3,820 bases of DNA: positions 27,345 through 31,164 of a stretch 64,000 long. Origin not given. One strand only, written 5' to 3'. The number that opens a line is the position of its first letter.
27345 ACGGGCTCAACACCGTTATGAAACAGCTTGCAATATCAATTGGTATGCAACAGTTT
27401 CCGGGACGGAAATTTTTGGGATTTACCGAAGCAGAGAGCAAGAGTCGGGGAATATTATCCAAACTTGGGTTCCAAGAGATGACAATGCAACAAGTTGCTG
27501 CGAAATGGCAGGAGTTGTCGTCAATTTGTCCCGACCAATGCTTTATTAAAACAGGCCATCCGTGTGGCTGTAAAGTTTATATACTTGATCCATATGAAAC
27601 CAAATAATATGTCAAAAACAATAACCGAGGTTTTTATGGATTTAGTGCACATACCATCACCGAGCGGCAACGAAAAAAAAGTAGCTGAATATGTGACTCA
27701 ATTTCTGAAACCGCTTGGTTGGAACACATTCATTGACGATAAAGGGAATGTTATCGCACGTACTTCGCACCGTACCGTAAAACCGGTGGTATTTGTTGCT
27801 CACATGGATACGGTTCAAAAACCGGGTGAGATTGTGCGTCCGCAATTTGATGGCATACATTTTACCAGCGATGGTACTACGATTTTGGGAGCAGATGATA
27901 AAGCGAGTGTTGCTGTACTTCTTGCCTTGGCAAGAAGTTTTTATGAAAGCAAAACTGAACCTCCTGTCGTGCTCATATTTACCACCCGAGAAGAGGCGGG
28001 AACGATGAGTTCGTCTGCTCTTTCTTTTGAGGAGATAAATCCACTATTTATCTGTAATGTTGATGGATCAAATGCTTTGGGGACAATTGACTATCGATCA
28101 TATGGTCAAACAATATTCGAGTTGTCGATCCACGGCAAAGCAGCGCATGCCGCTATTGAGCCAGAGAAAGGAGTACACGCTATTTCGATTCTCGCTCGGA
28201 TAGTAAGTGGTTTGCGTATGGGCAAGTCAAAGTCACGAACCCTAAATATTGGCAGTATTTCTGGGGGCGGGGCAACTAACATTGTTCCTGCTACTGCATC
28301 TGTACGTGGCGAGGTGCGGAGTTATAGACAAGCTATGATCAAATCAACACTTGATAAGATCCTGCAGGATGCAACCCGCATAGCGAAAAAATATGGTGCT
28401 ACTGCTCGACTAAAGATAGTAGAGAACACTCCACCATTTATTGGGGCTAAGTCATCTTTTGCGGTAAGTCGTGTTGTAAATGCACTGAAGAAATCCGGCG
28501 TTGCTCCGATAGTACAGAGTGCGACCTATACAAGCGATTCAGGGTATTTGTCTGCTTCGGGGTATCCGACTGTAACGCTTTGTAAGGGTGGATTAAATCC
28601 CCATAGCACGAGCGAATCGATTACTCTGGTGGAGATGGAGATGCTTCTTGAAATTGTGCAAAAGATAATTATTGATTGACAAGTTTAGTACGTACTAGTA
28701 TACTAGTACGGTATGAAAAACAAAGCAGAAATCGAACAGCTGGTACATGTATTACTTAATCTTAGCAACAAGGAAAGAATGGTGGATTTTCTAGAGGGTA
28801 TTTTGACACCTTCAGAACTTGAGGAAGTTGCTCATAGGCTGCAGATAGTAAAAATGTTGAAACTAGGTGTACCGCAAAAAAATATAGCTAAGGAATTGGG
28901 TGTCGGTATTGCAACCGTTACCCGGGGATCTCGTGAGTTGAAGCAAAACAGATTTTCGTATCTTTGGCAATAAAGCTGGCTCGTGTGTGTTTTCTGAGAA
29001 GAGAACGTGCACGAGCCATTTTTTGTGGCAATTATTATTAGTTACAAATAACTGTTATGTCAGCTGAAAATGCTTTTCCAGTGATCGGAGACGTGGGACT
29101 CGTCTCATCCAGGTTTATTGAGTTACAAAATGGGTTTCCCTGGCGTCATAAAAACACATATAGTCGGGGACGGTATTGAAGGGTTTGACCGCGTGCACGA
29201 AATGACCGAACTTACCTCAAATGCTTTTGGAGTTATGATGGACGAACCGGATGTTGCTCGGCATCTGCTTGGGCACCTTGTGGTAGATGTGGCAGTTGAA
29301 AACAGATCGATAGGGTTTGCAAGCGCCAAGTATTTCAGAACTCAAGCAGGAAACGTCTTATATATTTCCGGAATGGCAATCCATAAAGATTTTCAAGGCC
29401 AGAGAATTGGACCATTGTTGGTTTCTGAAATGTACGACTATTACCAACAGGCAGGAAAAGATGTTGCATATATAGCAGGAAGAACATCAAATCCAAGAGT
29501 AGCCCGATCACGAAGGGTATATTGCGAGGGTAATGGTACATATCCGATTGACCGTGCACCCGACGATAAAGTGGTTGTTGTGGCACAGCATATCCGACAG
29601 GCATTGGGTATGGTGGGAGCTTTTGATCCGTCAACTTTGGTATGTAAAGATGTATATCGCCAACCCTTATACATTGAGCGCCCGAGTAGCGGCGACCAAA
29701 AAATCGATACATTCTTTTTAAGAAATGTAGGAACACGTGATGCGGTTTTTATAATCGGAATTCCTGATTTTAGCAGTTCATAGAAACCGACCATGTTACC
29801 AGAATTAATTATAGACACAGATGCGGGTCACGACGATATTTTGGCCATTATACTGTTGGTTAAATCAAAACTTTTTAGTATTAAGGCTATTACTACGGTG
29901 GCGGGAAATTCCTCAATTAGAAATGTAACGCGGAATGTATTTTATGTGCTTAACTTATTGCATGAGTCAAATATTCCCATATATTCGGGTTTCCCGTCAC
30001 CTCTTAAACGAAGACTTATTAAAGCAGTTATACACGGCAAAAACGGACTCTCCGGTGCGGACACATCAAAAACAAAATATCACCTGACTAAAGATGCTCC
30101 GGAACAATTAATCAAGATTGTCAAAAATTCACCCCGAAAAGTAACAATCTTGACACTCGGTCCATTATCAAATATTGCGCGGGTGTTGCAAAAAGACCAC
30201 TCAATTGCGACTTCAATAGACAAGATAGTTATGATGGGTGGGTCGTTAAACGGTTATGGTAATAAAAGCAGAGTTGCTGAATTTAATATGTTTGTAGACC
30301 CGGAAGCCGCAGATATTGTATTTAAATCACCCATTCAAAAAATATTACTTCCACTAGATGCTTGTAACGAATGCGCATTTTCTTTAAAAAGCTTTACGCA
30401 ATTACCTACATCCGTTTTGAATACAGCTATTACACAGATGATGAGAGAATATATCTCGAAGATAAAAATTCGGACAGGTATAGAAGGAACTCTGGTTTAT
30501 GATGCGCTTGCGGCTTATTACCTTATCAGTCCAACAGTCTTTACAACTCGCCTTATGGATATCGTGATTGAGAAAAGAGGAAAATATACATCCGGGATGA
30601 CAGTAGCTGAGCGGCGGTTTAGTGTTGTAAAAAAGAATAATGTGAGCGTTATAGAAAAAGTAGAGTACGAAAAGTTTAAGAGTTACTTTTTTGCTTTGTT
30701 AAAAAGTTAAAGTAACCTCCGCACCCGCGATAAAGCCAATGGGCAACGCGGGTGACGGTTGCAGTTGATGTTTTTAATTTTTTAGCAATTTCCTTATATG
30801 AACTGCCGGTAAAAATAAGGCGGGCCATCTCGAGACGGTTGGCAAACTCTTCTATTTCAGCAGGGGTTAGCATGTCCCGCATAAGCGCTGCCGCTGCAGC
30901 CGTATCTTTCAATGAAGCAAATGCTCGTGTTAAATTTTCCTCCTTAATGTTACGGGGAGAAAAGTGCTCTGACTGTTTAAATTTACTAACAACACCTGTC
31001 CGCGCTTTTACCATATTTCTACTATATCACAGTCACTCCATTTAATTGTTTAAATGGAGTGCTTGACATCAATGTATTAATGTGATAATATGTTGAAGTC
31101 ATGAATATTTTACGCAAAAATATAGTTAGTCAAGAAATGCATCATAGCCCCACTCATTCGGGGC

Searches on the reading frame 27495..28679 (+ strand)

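Call 3: search_protein_families(library=pfam, proteins=[window:27495-28679:+], max_evalue=0.1)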
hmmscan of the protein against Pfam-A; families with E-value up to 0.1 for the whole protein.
window:27495-28679:+ (394 aa): 4 families
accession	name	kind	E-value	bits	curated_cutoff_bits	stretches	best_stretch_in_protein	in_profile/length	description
PF07687.19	M20_dimer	-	7.8e-16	58.4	21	1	207-299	8-105/107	Peptidase dimerisation domain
PF01546.33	Peptidase_M20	-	2e-14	54.5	24.6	1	100-392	2-204/206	Peptidase family M20/M25/M40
PF04389.22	Peptidase_M28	-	1.6e-10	41.5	21.3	1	85-177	1-77/193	Peptidase family M28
PF05343.19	Peptidase_M42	-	1.8e-08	34.2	23.2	1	133-194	133-193/292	M42 glutamyl aminopeptidase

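Call 95: search_protein_families(library=padloc, proteins=[window:27495-28679:+], max_evalue=0.001)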
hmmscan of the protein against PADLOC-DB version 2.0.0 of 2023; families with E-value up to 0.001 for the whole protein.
window:27495-28679:+ (394 aa): 0 families

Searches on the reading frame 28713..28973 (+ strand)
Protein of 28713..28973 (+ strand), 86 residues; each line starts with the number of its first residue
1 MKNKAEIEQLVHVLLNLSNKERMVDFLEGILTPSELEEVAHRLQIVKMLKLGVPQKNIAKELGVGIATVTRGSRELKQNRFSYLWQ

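Call 3: search_protein_families(library=pfam, proteins=[window:28713-28973:+], max_evalue=0.1)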
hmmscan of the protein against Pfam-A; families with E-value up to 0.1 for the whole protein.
window:28713-28973:+ (86 aa): 16 families
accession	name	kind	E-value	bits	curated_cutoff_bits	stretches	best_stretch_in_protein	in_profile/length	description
PF01371.25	Trp_repressor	-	1.2e-22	80.2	27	1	6-79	2-76/88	Trp repressor protein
PF13384.12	HTH_23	-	0.00012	22.2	24.6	1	39-71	4-36/50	Homeodomain-like domain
PF13545.12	HTH_Crp_2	-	0.0022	18.4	27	1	40-79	11-49/70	Crp-like helix-turn-helix domain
PF02796.21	HTH_7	-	0.0074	16.8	23.8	1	43-69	12-38/45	Helix-turn-helix domain of resolvase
PF01325.25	Fe_dep_repress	-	0.014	16.1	26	0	54-78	24-48/60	Iron dependent repressor, N-terminal DNA binding domain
PF19610.4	DUF6115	-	0.018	15.9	27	1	37-69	95-127/134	Family of unknown function (DUF6115)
PF12759.13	HTH_Tnp_IS1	-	0.018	15.1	24.9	1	44-71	13-40/46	InsA C-terminal domain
PF13936.12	HTH_38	-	0.021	15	27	1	42-79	10-44/44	Helix-turn-helix domain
PF13730.12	HTH_36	-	0.034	14.4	25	1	55-79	28-52/55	Helix-turn-helix domain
PF15978.11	TnsD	-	0.034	13.6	32.4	1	51-80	198-227/355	Tn7-like transposition protein D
PF13551.12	HTH_29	-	0.042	14.4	28.1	1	42-71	1-31/64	Winged helix-turn helix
PF20432.4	Xre-like-HTH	-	0.056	14.2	25.8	0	50-75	21-49/63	Antitoxin Xre-like helix-turn-helix domain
PF01047.28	MarR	-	0.073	13.4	24.6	0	54-78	19-43/59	MarR family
PF08281.18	Sigma70_r4_2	-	0.081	13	25.7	0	51-69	25-43/54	Sigma-70, region 4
PF13518.12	HTH_28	-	0.088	13.4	25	0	41-71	1-31/52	Helix-turn-helix domain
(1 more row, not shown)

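Call 95: search_protein_families(library=padloc, proteins=[window:28713-28973:+], max_evalue=0.001)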
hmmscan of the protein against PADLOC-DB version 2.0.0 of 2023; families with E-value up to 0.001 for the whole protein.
window:28713-28973:+ (86 aa): 2 families
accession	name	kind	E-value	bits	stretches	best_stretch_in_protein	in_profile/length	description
PDLC01268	CasR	-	0.0003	18.8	1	22-81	111-166/179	"CAS-I,CAS-II,CAS-III,CAS-IV,CAS-V,CAS-VI; associated_signaling"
PDLC01434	CasR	-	0.00096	17.1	0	18-81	111-170/191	"CAS-I,CAS-II,CAS-III,CAS-IV,CAS-V,CAS-VI; associated_signaling"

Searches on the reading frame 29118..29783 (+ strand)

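Call 3: search_protein_families(library=pfam, proteins=[window:29118-29783:+], max_evalue=0.1)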
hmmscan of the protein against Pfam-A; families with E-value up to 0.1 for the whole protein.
window:29118-29783:+ (221 aa): 4 families
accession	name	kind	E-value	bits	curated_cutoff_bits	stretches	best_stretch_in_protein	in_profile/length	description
PF00583.31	Acetyltransf_1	-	1.8e-08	35.1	20.7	1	52-127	34-106/116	Acetyltransferase (GNAT) family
PF13508.13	Acetyltransf_7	-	1e-05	26.2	27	1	59-113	8-61/84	Acetyltransferase (GNAT) domain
PF13673.13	Acetyltransf_10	-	0.0019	18.6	23.6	1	59-114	37-85/128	Acetyltransferase (GNAT) domain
PF14542.12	Acetyltransf_CG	-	0.005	17.4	30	1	64-117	11-61/80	GCN5-related N-acetyl-transferase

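Call 4: search_protein_families(library=ncbifam, proteins=[window:29118-29783:+], max_evalue=0.1)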
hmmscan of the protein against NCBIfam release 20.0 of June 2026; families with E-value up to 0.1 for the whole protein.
window:29118-29783:+ (221 aa): 2 families
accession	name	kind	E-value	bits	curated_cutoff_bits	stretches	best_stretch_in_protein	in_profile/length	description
TIGR01575.1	rimI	equivalog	0.00025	21.2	86.4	1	60-126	38-101/132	ribosomal protein S18-alanine N-acetyltransferase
NF000034.1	AAC_2p_Ic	exception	0.0044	16.7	375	1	71-137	69-128/181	aminoglycoside N-acetyltransferase AAC(2')-Ic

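Call 95: search_protein_families(library=padloc, proteins=[window:29118-29783:+], max_evalue=0.001)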
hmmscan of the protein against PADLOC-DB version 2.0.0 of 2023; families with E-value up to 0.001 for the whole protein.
window:29118-29783:+ (221 aa): 0 families

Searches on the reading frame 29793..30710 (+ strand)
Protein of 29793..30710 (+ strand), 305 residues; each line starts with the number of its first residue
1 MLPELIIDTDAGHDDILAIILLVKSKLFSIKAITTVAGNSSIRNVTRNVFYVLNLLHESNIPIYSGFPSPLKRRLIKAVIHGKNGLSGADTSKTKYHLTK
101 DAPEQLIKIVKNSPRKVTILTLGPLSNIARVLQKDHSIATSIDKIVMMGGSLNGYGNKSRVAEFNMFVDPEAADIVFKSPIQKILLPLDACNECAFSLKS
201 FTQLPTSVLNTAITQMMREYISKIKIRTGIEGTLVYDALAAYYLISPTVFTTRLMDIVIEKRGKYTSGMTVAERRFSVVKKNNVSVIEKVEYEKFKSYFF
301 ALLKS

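Call 3: search_protein_families(library=pfam, proteins=[window:29793-30710:+], max_evalue=0.1)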
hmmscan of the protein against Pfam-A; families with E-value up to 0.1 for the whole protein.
window:29793-30710:+ (305 aa): 1 family
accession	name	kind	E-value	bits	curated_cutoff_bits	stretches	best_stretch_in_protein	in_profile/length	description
PF01156.24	IU_nuc_hydro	-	7.9e-78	262.5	34.2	1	5-296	1-296/297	Inosine-uridine preferring nucleoside hydrolase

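Call 4: search_protein_families(library=ncbifam, proteins=[window:29793-30710:+], max_evalue=0.1)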
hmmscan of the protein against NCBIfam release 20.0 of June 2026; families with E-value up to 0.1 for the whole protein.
window:29793-30710:+ (305 aa): 4 families
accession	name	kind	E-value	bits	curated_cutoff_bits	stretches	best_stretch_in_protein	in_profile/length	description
NF008036.0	PRK10768.1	equivalog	3.2e-66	223.5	382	1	4-303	4-300/304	ribonucleoside hydrolase RihC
NF007761.0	PRK10443.1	equivalog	6.9e-61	206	433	1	3-299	3-303/311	pyrimidine-specific ribonucleoside hydrolase RihA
NF052221.1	UridNuclsHydUriH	equivalog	5.9e-49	166.9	450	1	5-297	2-300/310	uridine-preferring nucleoside hydrolase UriH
NF007417.0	PRK09955.1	equivalog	1.8e-41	142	459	1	5-295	6-298/313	ribosylpyrimidine nucleosidase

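Call 95: search_protein_families(library=padloc, proteins=[window:29793-30710:+], max_evalue=0.001)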
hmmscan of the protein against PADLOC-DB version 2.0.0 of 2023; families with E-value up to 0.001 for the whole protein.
window:29793-30710:+ (305 aa): 0 families

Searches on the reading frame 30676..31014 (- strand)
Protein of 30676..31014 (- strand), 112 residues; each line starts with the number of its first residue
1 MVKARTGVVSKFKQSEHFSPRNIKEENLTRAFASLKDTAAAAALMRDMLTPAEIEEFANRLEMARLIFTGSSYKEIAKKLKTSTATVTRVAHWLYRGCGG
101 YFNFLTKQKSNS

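Call 3: search_protein_families(library=pfam, proteins=[window:30676-31014:-], max_evalue=0.1)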
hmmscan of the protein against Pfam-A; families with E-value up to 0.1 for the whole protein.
window:30676-31014:- (112 aa): 14 families
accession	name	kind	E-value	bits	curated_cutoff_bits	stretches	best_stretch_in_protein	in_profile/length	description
PF01371.25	Trp_repressor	-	1.7e-16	60.5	27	1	28-108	6-87/88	Trp repressor protein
PF13936.12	HTH_38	-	0.00084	19.5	27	1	57-90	7-40/44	Helix-turn-helix domain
PF13384.12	HTH_23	-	0.001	19.2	24.6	1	58-92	5-39/50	Homeodomain-like domain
PF01047.28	MarR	-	0.0034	17.7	24.6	1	73-94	20-41/59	MarR family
PF00196.25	GerE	-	0.0041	17.2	23.5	1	62-88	9-35/57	Bacterial regulatory proteins, luxR family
PF08281.18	Sigma70_r4_2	-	0.0084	16.2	25.7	1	70-87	26-43/54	Sigma-70, region 4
PF01418.23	HTH_6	-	0.0088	16.4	28.3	1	71-104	35-66/77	Helix-turn-helix domain, rpiR family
PF07638.17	Sigma70_ECF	-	0.011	16.1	21.1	1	58-90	139-171/185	ECF sigma factor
PF13518.12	HTH_28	-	0.022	15.3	25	1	60-90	2-32/52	Helix-turn-helix domain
PF25787.1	HTH_SB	-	0.028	14.6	43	1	68-88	20-40/53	Sleeping Beauty transposase HTH domain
PF02796.21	HTH_7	-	0.042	14.4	23.8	1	61-90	12-41/45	Helix-turn-helix domain of resolvase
PF11373.13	DUF3175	-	0.049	14.3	27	0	53-98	5-50/86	Protein of unknown function (DUF3175)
PF10074.15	RovC_DNA-bd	-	0.083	13.9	26.4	0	26-93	13-78/107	T6SS, Transcription factor, DNA binding domain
PF13404.12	HTH_AsnC-type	-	0.098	12.9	27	0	72-89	19-36/42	AsnC-type helix-turn-helix domain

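Call 95: search_protein_families(library=padloc, proteins=[window:30676-31014:-], max_evalue=0.001)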
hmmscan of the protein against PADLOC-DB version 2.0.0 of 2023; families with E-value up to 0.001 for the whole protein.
window:30676-31014:- (112 aa): 0 families
